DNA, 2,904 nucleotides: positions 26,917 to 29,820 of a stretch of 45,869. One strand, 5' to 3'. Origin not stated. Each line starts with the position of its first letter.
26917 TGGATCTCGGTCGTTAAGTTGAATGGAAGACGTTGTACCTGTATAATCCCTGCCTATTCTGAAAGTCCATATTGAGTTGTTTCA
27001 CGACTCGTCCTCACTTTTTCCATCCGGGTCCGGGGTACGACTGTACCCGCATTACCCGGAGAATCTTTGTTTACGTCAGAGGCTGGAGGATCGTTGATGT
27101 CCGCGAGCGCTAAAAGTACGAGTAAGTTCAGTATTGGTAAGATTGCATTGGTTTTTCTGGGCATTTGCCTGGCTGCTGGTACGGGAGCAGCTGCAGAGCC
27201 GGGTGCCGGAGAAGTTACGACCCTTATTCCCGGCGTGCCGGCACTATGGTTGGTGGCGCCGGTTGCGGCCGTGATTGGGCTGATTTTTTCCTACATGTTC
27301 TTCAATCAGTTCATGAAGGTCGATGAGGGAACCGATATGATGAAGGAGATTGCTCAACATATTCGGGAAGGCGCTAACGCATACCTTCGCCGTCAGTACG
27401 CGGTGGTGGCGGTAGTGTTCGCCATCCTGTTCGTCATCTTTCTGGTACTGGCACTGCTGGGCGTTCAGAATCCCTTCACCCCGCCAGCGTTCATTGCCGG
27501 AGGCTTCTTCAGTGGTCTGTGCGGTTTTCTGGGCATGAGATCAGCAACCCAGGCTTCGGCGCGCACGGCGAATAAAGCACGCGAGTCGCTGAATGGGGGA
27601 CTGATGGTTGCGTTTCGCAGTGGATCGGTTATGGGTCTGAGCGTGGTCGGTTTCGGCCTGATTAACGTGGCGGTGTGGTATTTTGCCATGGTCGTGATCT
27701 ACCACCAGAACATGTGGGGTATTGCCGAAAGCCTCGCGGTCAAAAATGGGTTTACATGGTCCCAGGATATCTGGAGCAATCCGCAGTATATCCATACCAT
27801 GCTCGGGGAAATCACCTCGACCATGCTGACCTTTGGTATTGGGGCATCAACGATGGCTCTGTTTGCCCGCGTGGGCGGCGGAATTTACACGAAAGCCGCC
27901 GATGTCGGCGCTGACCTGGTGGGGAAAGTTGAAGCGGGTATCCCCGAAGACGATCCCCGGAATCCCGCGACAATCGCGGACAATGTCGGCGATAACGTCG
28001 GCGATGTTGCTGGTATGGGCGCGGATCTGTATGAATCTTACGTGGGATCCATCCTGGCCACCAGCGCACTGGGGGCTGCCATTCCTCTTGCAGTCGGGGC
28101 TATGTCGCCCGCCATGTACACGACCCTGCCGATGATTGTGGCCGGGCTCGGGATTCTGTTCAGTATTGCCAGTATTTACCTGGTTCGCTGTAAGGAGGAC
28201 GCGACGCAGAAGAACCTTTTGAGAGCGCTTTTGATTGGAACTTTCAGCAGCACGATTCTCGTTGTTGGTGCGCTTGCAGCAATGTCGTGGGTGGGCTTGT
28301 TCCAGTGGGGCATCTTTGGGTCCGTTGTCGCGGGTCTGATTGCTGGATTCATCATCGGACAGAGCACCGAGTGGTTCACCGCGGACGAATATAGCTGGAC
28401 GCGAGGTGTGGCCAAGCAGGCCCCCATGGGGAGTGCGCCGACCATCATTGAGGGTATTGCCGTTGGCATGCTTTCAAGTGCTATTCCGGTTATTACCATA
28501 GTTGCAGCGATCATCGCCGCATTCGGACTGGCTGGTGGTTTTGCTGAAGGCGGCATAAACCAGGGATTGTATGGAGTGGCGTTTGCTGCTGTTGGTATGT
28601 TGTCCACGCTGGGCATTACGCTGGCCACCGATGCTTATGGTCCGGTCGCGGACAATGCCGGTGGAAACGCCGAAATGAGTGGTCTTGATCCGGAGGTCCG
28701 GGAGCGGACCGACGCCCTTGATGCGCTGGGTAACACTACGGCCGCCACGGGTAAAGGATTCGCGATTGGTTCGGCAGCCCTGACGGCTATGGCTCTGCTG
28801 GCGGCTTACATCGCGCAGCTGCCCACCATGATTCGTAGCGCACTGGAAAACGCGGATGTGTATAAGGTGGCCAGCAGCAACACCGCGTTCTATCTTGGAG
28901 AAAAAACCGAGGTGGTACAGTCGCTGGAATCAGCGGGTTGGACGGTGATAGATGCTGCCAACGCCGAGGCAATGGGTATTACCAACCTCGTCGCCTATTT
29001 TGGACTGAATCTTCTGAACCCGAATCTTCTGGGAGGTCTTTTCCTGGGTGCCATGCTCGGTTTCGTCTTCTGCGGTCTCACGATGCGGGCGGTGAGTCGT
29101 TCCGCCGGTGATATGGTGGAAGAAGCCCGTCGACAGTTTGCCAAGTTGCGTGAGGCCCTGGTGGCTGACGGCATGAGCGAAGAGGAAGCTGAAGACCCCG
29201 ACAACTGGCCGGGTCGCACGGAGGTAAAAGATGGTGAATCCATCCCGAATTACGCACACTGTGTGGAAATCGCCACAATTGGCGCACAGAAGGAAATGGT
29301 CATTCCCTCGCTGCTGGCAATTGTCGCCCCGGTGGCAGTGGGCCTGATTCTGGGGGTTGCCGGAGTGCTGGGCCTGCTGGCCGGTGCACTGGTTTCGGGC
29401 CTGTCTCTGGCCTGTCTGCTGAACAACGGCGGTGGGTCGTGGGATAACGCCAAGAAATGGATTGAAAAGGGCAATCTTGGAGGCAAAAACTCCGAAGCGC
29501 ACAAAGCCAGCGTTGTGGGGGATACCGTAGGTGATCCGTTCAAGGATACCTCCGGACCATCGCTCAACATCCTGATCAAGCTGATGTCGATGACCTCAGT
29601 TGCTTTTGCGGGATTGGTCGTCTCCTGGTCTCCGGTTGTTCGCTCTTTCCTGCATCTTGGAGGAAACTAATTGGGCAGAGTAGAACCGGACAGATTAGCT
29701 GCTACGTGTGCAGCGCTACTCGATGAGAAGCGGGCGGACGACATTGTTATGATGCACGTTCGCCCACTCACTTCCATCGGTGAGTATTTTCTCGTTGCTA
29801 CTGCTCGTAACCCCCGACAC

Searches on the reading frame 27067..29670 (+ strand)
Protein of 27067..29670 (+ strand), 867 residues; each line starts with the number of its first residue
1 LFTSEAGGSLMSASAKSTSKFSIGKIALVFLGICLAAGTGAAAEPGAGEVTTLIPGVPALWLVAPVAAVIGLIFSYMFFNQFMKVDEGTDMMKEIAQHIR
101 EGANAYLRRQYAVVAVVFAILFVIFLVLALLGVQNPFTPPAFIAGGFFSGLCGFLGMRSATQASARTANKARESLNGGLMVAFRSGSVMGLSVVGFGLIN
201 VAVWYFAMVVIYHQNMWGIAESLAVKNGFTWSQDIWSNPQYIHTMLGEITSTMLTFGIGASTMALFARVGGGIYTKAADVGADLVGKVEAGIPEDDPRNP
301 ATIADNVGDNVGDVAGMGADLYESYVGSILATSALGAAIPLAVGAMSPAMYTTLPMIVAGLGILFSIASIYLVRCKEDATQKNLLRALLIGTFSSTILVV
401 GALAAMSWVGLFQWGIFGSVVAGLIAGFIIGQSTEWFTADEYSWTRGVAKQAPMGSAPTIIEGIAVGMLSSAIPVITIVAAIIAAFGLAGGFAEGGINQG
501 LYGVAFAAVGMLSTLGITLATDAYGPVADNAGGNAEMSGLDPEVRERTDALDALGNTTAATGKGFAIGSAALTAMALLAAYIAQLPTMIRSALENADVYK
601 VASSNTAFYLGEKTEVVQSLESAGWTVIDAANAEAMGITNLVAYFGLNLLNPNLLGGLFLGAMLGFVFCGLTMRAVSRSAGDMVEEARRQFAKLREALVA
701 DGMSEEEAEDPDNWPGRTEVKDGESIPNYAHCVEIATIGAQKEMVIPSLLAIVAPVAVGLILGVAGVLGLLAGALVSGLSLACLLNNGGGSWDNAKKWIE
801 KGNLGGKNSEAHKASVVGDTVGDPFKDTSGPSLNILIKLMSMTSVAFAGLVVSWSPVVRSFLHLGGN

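Call 65: search_protein_families(library=pfam, proteins=[window:27067-29670:+], max_evalue=0.0001)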
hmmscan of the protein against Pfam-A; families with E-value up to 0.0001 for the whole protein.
window:27067-29670:+ (867 aa): 1 family
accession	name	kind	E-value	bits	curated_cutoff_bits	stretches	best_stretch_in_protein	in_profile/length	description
PF03030.21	H_PPase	-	5.6e-241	802.1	29.7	1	69-846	1-644/645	Inorganic H+ pyrophosphatase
